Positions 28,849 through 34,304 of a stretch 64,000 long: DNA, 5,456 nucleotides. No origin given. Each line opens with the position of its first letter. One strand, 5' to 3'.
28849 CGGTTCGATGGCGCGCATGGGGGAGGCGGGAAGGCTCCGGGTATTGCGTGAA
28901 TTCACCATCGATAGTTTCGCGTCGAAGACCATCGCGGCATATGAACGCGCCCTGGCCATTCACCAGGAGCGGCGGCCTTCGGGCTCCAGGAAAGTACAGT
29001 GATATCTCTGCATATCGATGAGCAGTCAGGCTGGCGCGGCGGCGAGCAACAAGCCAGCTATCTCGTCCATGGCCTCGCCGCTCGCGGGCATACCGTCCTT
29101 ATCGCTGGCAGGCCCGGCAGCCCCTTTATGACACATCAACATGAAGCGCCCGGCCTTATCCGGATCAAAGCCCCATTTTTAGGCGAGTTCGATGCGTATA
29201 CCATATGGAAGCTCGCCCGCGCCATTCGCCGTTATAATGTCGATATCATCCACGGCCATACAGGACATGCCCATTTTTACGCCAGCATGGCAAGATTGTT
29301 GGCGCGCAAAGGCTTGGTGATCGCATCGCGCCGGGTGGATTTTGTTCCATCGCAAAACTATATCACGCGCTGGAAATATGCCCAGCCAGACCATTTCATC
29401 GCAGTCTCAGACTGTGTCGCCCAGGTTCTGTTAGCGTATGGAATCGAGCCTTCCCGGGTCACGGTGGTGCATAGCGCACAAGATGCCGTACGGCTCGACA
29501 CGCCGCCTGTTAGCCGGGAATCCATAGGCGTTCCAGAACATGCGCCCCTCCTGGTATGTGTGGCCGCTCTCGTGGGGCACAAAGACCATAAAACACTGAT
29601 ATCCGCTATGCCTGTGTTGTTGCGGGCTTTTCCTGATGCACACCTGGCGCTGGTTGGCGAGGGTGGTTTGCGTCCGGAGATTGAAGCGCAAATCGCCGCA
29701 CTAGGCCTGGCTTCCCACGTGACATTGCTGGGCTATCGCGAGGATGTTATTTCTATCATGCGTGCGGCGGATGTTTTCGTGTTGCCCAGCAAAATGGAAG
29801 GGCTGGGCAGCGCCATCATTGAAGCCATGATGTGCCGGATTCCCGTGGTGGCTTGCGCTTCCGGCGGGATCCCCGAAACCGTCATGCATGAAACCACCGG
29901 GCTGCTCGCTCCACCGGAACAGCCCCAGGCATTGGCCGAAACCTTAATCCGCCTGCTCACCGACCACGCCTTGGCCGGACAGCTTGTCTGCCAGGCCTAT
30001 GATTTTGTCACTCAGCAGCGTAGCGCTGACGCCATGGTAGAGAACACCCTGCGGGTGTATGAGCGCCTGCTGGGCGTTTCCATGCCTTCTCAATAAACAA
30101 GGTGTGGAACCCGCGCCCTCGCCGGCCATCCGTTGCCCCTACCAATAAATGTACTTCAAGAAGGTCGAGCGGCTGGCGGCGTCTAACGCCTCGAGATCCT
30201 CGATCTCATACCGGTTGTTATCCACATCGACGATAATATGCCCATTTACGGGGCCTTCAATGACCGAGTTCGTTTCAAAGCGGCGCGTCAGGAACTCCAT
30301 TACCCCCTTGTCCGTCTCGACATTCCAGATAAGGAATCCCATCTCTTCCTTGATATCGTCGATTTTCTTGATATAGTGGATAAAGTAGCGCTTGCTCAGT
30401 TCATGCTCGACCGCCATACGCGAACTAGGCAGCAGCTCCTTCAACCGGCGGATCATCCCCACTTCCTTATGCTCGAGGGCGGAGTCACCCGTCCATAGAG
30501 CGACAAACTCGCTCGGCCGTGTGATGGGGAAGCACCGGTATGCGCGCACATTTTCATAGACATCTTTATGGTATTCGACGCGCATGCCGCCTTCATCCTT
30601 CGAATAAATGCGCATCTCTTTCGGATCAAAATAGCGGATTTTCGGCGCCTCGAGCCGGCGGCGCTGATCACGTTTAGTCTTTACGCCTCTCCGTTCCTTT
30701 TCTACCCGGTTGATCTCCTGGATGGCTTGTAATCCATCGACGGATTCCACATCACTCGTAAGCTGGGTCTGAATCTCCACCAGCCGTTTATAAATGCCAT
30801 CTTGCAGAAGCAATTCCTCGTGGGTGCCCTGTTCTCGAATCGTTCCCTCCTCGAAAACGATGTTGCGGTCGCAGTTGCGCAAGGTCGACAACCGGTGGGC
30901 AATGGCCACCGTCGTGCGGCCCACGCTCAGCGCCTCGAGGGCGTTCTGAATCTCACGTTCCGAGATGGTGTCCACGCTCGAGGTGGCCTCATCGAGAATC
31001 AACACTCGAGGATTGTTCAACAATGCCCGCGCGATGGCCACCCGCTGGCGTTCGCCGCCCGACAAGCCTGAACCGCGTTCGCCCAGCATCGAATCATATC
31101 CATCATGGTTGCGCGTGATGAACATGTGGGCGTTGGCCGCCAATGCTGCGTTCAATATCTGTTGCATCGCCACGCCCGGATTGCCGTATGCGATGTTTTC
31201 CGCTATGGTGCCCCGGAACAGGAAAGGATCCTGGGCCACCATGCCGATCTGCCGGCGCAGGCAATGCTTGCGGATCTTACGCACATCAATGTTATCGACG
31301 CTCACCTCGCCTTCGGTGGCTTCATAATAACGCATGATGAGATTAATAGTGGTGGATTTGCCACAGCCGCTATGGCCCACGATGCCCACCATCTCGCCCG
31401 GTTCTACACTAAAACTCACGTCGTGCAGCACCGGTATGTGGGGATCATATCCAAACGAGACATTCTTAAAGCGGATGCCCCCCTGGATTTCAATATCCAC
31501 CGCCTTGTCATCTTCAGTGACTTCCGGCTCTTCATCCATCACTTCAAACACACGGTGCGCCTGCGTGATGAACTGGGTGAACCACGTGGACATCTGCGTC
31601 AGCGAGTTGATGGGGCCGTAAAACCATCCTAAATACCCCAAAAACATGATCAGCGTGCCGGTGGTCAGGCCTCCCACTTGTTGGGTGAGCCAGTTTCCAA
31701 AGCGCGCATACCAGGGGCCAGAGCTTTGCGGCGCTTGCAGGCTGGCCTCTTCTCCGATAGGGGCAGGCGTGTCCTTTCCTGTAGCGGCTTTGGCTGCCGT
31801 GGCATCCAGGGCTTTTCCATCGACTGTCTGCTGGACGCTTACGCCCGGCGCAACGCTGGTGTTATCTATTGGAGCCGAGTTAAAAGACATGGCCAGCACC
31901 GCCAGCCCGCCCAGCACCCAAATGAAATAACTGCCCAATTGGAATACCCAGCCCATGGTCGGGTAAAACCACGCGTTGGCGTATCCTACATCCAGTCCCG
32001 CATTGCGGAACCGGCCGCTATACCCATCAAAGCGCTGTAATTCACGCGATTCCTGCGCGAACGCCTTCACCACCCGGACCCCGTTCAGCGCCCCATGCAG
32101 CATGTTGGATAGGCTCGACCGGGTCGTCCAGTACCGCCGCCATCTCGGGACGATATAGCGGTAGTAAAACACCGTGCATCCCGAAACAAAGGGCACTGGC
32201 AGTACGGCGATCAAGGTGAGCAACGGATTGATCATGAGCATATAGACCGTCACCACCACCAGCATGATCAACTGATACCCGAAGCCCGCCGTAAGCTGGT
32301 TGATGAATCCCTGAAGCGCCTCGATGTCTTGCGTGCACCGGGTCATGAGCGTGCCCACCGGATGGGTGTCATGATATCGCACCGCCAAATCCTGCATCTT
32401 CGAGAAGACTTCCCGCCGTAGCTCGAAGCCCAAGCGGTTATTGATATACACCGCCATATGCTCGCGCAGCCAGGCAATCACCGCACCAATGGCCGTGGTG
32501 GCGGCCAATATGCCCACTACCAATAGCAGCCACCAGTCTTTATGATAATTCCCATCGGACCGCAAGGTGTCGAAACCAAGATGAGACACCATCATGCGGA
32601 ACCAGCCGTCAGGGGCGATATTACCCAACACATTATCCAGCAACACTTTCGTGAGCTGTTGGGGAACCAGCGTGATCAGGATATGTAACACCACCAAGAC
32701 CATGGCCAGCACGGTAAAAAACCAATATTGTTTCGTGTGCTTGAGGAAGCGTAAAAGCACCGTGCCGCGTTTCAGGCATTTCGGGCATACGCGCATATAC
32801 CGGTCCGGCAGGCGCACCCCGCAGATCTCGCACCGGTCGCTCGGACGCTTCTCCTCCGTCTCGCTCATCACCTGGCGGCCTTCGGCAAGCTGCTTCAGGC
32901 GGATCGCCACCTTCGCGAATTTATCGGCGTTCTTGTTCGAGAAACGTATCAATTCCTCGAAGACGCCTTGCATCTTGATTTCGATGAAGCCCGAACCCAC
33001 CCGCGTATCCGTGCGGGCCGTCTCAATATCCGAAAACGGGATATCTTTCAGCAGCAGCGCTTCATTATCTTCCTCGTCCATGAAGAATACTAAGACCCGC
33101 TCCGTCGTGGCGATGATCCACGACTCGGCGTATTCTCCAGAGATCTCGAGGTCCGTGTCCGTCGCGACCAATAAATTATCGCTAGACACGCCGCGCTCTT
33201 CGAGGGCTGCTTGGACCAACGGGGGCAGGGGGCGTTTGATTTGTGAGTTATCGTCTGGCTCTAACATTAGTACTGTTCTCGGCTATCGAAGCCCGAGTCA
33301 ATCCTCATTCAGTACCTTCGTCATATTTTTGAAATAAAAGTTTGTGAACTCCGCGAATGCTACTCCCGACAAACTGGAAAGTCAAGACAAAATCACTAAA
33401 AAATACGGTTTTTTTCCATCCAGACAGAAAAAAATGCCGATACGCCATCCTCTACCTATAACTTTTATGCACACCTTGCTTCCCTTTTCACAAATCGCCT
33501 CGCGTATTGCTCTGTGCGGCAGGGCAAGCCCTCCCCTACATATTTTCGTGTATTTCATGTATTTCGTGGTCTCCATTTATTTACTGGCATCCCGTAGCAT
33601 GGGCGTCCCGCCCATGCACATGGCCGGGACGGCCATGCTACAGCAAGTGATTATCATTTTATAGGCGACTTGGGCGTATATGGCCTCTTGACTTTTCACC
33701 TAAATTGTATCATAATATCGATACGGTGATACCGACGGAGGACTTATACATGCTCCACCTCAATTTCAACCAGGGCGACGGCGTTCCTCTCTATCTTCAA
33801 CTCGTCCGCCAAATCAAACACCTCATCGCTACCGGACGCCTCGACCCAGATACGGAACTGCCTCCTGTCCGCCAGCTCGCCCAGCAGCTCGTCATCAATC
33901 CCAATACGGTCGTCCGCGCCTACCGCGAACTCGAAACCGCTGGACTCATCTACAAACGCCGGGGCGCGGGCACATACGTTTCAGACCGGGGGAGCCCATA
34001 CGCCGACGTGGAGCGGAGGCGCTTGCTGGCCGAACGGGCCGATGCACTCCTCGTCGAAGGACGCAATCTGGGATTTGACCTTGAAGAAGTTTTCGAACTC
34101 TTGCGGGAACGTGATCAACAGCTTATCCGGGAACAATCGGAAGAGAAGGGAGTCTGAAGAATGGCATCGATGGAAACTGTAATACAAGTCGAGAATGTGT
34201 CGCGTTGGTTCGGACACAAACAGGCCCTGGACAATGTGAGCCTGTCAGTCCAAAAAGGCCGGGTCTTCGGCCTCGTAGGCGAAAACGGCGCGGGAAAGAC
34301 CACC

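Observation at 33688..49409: One YtrA-type regulator and one ABC ATPase followed by four tandem ~1,000-aa paralogs of a fused double permease with a pseudopilin-like periplasmic domain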

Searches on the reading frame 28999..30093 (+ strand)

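Call 72: search_protein_families(library=pfam, proteins=[window:28999-30093:+], max_evalue=0.00001)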
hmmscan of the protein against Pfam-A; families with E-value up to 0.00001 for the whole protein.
window:28999-30093:+ (365 aa): 5 families
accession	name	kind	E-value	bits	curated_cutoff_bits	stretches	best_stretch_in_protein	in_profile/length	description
PF00534.26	Glycos_transf_1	-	8.7e-40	136.5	26.4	1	173-330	6-166/172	Glycosyl transferases group 1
PF13692.12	Glyco_trans_1_4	-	6.9e-37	127.3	27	1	183-322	2-142/142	Glycosyl transferases group 1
PF13439.12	Glyco_transf_4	-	4.4e-20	72.8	28.5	1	13-160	2-165/170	Glycosyltransferase Family 4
PF13579.12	Glyco_trans_4_4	-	4.4e-15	56.8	29.7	1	14-158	2-156/158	Glycosyl transferase 4-like domain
PF20706.3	GT4-conflict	-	9.8e-07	28.5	26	1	194-299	211-324/385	Family 4 Glycosyltransferase in conflict systems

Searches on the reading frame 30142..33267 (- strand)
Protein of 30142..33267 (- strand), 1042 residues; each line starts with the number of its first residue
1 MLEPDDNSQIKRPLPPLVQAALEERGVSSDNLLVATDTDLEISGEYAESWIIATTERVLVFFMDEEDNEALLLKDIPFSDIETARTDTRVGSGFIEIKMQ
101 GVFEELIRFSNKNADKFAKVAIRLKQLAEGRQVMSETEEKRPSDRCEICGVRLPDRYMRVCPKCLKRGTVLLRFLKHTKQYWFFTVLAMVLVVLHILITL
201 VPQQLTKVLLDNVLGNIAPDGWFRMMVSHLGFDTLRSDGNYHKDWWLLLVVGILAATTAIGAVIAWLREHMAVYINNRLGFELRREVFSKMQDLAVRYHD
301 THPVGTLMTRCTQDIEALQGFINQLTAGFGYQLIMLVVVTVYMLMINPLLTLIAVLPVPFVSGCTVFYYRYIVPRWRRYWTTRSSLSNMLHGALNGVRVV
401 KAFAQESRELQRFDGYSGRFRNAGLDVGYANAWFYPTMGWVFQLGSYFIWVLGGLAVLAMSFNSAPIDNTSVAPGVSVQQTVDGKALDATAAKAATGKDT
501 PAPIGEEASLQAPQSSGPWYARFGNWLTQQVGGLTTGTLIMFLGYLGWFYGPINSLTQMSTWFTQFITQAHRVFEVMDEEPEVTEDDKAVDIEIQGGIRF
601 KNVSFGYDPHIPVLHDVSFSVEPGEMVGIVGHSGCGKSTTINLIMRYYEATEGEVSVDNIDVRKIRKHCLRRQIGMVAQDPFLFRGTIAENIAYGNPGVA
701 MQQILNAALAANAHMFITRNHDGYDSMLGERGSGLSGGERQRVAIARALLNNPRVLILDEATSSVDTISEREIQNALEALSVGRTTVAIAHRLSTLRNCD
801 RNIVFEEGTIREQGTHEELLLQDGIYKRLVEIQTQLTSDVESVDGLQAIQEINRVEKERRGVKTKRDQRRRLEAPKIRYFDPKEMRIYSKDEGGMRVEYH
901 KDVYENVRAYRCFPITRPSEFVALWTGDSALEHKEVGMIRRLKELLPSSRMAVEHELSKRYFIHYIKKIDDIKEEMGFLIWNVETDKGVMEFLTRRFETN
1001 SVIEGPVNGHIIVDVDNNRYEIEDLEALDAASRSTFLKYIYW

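Call 4: search_protein_families(library=pfam, proteins=[window:30142-33267:-], max_evalue=0.01)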
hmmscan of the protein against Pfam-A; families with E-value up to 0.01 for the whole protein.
window:30142-33267:- (1042 aa): 4 families
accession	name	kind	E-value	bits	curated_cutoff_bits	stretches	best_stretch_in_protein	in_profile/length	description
PF00005.33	ABC_tran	-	1.7e-36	126.3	25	1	614-763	1-137/137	ABC transporter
PF00664.28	ABC_membrane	-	4.2e-36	125.5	28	1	187-458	3-251/274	ABC transporter transmembrane region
PF08909.16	DUF1854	-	4.8e-31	107.8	26.8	1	904-1035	1-126/130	Domain of unknown function (DUF1854)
PF13191.12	AAA_16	-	0.0049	17.8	32.6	0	622-761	23-141/167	AAA ATPase domain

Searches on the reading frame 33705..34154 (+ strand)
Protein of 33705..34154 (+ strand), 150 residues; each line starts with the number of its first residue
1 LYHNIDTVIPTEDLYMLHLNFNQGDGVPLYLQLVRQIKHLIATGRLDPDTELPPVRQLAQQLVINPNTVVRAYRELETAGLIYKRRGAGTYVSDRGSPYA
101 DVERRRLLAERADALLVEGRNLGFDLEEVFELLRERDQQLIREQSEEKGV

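Call 4: search_protein_families(library=pfam, proteins=[window:33705-34154:+], max_evalue=0.01)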
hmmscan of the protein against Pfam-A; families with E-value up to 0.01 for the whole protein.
window:33705-34154:+ (150 aa): 5 families
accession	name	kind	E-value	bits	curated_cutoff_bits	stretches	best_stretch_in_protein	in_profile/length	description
PF00392.27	GntR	-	1.2e-15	57.4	27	1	29-92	1-64/64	Bacterial regulatory proteins, gntR family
PF02082.26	Rrf2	-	0.00021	21.9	30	1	48-90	19-62/132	Iron-dependent Transcriptional regulator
PF13730.12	HTH_36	-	0.00029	21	25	1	52-82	25-55/55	Helix-turn-helix domain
PF01047.28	MarR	-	0.00068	19.9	24.6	1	55-86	20-51/59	MarR family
PF13545.12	HTH_Crp_2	-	0.0013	19.1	27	1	55-94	25-63/70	Crp-like helix-turn-helix domain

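Call 20: search_protein_families(library=ncbifam, proteins=[window:33705-34154:+], max_evalue=0.1)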
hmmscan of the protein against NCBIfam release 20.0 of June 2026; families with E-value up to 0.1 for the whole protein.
window:33705-34154:+ (150 aa): 25 families
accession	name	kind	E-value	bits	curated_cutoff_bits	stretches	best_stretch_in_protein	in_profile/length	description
NF052282.1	PLP_TF_PdxR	equivalog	1.3e-21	77.2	320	1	28-98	1-71/448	MocR-like pyridoxine biosynthesis transcription factor PdxR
NF053730.1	TransRegRv1152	equivalog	3.3e-18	65.7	170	1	21-96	9-84/120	Rv1152 family transcriptional regulator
NF052286.1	ecto_TF_EhuR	exception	8.1e-17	60.9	480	1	28-97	11-80/458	MocR-like ectoine utilization transcription factor EhuR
NF052281.1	rhizopine_MocR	equivalog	6.4e-16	58.1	650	1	18-100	8-90/479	rhizopine catabolism transcriptional regulator MocR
NF047563.1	modulin_PmtR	equivalog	2.6e-15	56.6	200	1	25-133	9-117/125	PSM export ABC transporter transcriptional regulator PmtR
NF012025.0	PRK15481.1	equivalog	3.6e-15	55.6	573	1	35-99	13-77/432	MocR-like B6 salvage transcription factor PtsJ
NF052290.2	MocR_like_YczR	exception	7e-15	54.7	487.4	1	23-98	14-89/458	MocR-like transcription factor YczR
TIGR02018.2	his_ut_repres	equivalog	9.1e-11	41.6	220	1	32-96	3-67/226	histidine utilization transcriptional repressor HutC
TIGR02325.1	C_P_lyase_phnF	equivalog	9.7e-11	41.6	156.8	1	23-107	3-87/238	phosphonate metabolism transcriptional regulator PhnF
NF007741.0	PRK10421.1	equivalog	2.4e-10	40.2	311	1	32-128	11-103/262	transcriptional regulator LldR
NF007001.0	PRK09464.1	equivalog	9.7e-10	38.5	330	1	34-94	16-76/254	pyruvate dehydrogenase complex transcriptional repressor PdhR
NF052285.1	GABA_TF_GabR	exception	9.1e-08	31.3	600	1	30-93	1-64/456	MocR-like transcriptional regulator GabR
NF007588.0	PRK10225.1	equivalog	1.4e-07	31.1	442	1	30-97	11-78/257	Uxu operon transcriptional regulator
NF011575.0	PRK14999.1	equivalog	1.3e-06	27.9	424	1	25-106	9-90/241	histidine utilization repressor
TIGR02404.1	trehalos_R_Bsub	equivalog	1.9e-06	27.7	211.95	1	32-95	4-67/233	trehalose operon repressor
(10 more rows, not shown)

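Call 90: search_protein_families(library=padloc, proteins=[window:33750-34154:+], max_evalue=0.001)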
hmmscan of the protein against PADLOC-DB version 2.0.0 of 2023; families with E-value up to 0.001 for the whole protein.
window:33750-34154:+ (135 aa): 0 families
